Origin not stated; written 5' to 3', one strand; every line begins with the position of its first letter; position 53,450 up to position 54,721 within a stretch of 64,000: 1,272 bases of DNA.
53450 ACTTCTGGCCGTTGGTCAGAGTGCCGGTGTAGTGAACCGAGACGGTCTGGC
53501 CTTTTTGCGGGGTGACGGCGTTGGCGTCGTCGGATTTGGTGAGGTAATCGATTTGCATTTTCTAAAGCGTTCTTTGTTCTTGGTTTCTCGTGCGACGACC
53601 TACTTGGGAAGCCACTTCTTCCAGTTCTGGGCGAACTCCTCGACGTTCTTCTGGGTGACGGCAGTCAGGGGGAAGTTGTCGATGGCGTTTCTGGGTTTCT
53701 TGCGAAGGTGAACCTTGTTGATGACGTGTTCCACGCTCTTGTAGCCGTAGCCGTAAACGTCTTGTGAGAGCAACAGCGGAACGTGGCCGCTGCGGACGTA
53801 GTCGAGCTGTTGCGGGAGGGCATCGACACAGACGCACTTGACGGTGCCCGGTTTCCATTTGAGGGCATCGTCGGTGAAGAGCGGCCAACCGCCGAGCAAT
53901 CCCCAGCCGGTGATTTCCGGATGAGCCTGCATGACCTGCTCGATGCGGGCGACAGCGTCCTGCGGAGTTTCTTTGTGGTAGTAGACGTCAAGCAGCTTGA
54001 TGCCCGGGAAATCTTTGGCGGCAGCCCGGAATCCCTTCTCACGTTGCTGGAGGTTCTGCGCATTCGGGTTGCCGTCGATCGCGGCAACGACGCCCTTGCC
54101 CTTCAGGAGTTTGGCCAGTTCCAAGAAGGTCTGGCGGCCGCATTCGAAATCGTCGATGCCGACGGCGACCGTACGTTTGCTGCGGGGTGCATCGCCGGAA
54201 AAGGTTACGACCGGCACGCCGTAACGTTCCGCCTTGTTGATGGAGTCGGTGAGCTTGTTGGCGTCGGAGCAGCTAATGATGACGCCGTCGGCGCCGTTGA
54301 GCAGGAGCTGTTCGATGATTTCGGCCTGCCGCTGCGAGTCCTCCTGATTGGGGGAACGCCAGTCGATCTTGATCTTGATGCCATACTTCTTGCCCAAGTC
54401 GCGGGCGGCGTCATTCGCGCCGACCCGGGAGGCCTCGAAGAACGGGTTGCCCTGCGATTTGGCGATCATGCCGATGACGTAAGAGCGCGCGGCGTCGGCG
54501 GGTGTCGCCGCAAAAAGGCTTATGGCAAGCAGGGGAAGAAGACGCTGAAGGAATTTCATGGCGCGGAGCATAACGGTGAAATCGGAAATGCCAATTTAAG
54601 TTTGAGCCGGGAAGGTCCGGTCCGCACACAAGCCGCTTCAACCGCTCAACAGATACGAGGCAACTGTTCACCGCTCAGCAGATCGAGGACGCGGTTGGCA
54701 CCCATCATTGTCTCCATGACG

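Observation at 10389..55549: Unusually high density of disrupted genes (about 8 one-nucleotide frameshifts and 5 in-frame TAA/TAG) while all core genes are intact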

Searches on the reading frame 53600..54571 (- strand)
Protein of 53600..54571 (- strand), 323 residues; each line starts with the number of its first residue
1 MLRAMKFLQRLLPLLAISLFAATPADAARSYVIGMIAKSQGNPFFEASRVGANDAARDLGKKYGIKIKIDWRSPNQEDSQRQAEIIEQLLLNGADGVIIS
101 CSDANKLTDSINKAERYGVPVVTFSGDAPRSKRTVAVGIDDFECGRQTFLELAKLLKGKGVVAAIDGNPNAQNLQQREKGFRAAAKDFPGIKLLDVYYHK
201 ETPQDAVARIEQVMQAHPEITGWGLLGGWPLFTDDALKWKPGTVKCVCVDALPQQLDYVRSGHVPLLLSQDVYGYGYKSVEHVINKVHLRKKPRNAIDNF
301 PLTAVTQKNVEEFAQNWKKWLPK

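Call 13: find_encoding_contigs(protein=window:53600-54571:-, flank=10000, max_places=10)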
Protein window:53600-54571:- (323 aa): 2 contigs read that carry it; 2 places shown.
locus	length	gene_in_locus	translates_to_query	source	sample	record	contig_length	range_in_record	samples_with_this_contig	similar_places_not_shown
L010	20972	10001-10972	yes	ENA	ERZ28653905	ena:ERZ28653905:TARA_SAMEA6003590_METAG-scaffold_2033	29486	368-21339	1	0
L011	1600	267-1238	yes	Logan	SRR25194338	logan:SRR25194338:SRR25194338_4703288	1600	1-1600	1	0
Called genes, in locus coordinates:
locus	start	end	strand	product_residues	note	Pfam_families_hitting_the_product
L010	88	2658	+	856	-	PF01624:MutS_I, PF05188:MutS_II, PF05192:MutS_III, PF05190:MutS_IV, PF00488:MutS_V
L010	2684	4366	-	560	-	-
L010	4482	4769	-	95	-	PF13396:PLDc_N (weak)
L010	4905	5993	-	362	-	PF00154:RecA_N, PF08423:Rad51, PF06745:ATPase (weak), PF27531:MT3502_N (weak), PF01637:ATPase_2 (weak), PF21096:RecA_C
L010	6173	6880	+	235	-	PF04264:YceI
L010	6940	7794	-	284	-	PF17827:PrmC_N, PF01135:PCMT (weak), PF03602:Cons_hypoth95 (weak), PF05175:MTS, PF01170:UPF0020 (weak), PF06325:PrmA, PF13847:Methyltransf_31, PF13649:Methyltransf_25, +4 more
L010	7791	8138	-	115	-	-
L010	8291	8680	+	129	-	PF11964:SpoIIAA-like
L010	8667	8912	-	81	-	PF21742:DUF6868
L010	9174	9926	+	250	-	PF00586:AIRS, PF02769:AIRS_C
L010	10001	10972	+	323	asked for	PF00532:Peripla_BP_1, PF13458:Peripla_BP_6, PF13407:Peripla_BP_4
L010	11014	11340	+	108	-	PF00254:FKBP_C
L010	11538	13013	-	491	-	PF00884:Sulfatase, PF16347:SGSH_C (faint), PF14707:Sulfatase_C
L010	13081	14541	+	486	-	PF02696:SelO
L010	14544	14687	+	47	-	-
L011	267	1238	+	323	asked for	PF00532:Peripla_BP_1, PF13458:Peripla_BP_6, PF13407:Peripla_BP_4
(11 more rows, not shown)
